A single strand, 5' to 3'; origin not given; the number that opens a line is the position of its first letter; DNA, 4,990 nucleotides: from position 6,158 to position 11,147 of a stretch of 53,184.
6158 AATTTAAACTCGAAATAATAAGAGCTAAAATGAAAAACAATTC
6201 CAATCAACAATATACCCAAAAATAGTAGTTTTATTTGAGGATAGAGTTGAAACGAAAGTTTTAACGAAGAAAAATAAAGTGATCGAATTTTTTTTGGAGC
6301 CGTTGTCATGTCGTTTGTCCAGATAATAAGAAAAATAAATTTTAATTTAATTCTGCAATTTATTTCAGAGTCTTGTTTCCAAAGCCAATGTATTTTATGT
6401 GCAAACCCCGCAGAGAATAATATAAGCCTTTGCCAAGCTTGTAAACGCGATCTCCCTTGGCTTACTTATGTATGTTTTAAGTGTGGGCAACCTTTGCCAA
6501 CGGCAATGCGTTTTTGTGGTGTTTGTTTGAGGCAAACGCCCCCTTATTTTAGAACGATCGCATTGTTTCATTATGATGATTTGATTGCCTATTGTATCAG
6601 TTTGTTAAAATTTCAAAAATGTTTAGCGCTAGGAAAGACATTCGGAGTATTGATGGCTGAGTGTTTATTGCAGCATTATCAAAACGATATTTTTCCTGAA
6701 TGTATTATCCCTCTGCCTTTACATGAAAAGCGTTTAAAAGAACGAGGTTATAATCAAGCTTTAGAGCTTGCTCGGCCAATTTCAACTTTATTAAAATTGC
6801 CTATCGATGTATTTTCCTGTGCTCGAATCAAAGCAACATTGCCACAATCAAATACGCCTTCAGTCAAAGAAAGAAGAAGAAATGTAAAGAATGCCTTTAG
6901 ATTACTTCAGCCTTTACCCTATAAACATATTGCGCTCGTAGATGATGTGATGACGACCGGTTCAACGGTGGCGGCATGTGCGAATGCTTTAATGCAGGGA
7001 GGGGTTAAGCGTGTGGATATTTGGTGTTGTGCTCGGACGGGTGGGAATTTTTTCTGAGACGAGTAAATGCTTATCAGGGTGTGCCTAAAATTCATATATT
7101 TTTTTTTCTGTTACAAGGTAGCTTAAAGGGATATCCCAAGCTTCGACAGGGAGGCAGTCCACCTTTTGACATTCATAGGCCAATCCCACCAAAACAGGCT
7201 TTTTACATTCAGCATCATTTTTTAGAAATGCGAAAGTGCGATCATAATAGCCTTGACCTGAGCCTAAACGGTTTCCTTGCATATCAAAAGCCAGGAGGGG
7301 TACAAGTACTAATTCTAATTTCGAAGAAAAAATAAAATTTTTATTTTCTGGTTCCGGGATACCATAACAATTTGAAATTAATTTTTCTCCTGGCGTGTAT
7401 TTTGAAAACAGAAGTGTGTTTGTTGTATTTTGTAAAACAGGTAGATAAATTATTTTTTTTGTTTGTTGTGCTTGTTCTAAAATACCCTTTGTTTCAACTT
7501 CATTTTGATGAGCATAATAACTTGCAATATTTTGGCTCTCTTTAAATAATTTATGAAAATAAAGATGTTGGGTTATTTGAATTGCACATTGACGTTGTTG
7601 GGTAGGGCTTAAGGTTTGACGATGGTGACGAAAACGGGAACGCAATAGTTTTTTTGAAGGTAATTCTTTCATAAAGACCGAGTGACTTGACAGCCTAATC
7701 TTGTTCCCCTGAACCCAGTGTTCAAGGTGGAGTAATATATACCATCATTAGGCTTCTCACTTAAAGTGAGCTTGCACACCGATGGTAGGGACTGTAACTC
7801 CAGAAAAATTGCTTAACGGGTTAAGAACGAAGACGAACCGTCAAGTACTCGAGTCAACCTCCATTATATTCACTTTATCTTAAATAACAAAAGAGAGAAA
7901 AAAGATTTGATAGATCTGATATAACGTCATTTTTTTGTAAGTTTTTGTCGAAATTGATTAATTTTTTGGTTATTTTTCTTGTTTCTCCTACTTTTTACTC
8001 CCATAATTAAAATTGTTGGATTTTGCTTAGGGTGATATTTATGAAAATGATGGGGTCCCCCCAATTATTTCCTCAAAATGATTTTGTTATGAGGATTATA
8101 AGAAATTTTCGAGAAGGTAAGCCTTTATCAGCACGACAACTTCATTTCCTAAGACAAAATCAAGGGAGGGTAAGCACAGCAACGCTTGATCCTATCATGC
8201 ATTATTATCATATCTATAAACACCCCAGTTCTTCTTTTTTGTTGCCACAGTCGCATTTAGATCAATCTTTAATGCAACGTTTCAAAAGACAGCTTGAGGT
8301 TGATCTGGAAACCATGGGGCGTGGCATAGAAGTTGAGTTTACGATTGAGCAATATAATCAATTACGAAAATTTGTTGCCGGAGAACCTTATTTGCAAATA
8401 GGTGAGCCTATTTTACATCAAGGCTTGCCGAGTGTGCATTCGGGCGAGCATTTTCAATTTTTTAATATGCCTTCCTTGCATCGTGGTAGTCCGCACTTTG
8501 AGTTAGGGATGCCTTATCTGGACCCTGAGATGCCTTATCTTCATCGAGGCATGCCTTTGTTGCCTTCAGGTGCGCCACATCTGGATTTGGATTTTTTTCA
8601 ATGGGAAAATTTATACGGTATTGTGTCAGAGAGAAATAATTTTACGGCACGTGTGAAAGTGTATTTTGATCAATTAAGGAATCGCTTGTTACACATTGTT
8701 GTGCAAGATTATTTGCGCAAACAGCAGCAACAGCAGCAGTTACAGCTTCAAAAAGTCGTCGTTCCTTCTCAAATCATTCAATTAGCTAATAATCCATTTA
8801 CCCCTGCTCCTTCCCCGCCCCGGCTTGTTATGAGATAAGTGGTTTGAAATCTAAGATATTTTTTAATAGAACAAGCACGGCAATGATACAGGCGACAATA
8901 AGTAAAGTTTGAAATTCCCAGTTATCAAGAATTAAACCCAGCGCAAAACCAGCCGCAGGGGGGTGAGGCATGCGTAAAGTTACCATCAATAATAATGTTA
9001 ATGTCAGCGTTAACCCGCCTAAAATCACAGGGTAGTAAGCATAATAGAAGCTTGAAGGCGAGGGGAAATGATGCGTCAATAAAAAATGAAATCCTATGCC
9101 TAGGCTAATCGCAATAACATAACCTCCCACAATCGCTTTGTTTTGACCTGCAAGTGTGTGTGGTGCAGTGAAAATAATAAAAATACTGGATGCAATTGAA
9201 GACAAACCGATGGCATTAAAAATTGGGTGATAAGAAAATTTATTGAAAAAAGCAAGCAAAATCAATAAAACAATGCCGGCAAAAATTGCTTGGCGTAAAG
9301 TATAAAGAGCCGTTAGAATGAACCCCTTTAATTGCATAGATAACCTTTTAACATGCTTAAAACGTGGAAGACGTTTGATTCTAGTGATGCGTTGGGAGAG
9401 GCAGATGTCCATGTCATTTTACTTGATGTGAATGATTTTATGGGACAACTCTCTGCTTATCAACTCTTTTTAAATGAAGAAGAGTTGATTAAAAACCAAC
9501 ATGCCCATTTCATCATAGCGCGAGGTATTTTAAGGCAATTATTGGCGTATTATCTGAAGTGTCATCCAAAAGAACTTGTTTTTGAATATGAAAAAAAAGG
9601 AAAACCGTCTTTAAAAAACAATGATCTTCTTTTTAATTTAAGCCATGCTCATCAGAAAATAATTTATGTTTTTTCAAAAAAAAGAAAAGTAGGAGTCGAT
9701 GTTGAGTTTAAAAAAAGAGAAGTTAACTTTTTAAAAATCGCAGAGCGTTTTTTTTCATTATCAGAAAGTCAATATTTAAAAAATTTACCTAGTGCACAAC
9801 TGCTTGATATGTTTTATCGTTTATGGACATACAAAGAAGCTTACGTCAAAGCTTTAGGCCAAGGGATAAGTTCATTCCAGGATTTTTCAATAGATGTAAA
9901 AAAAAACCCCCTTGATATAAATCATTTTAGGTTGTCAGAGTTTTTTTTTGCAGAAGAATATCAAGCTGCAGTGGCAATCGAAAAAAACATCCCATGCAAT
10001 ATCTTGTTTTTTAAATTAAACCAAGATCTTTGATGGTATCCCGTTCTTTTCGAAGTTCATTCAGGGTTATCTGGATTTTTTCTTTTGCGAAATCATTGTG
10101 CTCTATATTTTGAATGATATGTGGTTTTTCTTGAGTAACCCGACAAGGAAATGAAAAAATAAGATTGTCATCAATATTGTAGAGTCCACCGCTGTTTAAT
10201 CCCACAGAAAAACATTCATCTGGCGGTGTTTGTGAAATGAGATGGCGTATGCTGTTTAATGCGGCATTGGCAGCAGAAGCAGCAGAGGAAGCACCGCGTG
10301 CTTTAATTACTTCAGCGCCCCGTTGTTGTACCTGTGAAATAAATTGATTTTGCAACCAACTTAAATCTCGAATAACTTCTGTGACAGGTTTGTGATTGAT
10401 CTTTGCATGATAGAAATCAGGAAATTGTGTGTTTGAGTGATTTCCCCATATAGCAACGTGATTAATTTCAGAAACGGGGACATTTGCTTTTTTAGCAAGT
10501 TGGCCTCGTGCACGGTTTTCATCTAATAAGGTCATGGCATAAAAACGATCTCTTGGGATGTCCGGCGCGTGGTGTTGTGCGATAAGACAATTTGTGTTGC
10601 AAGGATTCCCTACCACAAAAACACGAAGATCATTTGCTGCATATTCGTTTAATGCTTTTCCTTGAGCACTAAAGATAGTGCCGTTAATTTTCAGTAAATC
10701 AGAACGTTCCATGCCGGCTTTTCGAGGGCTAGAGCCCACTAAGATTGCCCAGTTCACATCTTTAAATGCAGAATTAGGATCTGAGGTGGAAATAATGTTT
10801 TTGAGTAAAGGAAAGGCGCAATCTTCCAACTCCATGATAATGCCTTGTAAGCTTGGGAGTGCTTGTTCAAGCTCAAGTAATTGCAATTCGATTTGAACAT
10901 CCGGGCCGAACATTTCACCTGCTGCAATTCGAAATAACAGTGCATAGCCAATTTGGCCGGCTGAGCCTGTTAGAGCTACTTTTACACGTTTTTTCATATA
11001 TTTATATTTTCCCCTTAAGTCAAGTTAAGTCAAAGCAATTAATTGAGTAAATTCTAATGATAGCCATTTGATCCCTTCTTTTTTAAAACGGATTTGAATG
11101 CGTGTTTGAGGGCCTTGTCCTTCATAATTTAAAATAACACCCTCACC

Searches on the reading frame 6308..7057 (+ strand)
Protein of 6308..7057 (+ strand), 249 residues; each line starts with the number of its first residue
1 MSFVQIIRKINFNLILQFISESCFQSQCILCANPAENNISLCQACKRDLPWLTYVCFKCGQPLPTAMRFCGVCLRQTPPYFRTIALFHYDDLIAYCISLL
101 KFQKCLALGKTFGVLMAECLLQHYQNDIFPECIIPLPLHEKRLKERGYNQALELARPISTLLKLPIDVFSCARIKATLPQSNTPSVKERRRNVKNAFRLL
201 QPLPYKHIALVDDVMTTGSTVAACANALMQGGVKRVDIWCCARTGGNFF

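Call 60: search_protein_families(library=pfam, proteins=[window:6308-7057:+], max_evalue=0.0001)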
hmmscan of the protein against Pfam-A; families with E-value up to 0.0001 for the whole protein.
window:6308-7057:+ (249 aa): 3 families
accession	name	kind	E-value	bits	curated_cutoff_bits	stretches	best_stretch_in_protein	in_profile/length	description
PF18912.6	DZR_2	-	7.3e-08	32.6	27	1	24-74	6-56/56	Double zinc ribbon domain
PF12773.13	DZR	-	8.2e-06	26.3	27.3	1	28-73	1-44/45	Double zinc ribbon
PF00156.33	Pribosyltran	-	3.2e-05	23.7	26.3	1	151-242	40-124/158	Phosphoribosyl transferase domain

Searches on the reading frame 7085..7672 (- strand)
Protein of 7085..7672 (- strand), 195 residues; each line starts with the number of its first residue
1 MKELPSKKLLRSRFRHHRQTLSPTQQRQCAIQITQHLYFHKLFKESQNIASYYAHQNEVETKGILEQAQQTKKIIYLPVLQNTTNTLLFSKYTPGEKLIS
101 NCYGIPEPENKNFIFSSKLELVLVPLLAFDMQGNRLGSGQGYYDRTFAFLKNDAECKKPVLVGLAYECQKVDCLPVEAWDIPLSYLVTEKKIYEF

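Call 60: search_protein_families(library=pfam, proteins=[window:7085-7672:-], max_evalue=0.0001)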
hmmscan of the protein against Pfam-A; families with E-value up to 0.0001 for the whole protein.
window:7085-7672:- (195 aa): 1 family
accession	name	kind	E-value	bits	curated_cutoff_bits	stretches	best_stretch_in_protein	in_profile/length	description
PF01812.26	5-FTHF_cyc-lig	-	3.4e-47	161.2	27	1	7-189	1-186/186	5-formyltetrahydrofolate cyclo-ligase family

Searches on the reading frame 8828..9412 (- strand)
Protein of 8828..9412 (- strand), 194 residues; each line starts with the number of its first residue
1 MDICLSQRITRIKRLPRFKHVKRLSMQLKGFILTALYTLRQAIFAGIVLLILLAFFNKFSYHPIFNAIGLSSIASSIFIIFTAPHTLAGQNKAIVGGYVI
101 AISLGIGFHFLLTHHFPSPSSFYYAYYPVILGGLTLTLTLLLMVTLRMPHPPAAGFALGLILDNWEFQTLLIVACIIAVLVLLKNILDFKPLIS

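Call 60: search_protein_families(library=pfam, proteins=[window:8828-9412:-], max_evalue=0.0001)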
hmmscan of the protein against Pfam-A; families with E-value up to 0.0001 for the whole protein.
window:8828-9412:- (194 aa): 1 family
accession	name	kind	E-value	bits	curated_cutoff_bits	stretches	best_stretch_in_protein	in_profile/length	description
PF04982.19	TM_HPP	-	1.6e-11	44.5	27.2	1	43-181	13-140/157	HPP, transmembrane region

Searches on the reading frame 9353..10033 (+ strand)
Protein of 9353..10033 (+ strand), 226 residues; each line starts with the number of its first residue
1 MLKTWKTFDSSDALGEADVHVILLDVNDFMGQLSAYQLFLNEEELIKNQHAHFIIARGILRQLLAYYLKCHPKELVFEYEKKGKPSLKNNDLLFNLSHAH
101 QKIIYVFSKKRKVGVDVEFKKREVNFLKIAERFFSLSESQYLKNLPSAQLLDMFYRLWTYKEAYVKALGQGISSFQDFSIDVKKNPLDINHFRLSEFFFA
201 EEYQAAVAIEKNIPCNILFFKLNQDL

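Call 60: search_protein_families(library=pfam, proteins=[window:9353-10033:+], max_evalue=0.0001)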
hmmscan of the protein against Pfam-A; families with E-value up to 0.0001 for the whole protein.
window:9353-10033:+ (226 aa): 1 family
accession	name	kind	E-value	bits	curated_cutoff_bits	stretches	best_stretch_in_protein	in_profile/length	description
PF01648.25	ACPS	-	5.7e-18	65.4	25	1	113-187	2-83/111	4'-phosphopantetheinyl transferase superfamily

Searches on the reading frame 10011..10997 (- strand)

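Call 61: search_protein_families(library=pfam, proteins=[window:10011-10997:-], max_evalue=0.0001)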
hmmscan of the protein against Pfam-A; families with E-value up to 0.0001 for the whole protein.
window:10011-10997:- (328 aa): 2 families
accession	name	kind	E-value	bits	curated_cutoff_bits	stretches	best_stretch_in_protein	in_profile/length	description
PF02866.23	Ldh_1_C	-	2.7e-39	135.4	22.6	1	156-323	1-171/174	lactate/malate dehydrogenase, alpha/beta C-terminal domain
PF00056.29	Ldh_1_N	-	9.2e-33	113.7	27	1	5-147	1-135/141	lactate/malate dehydrogenase, NAD binding domain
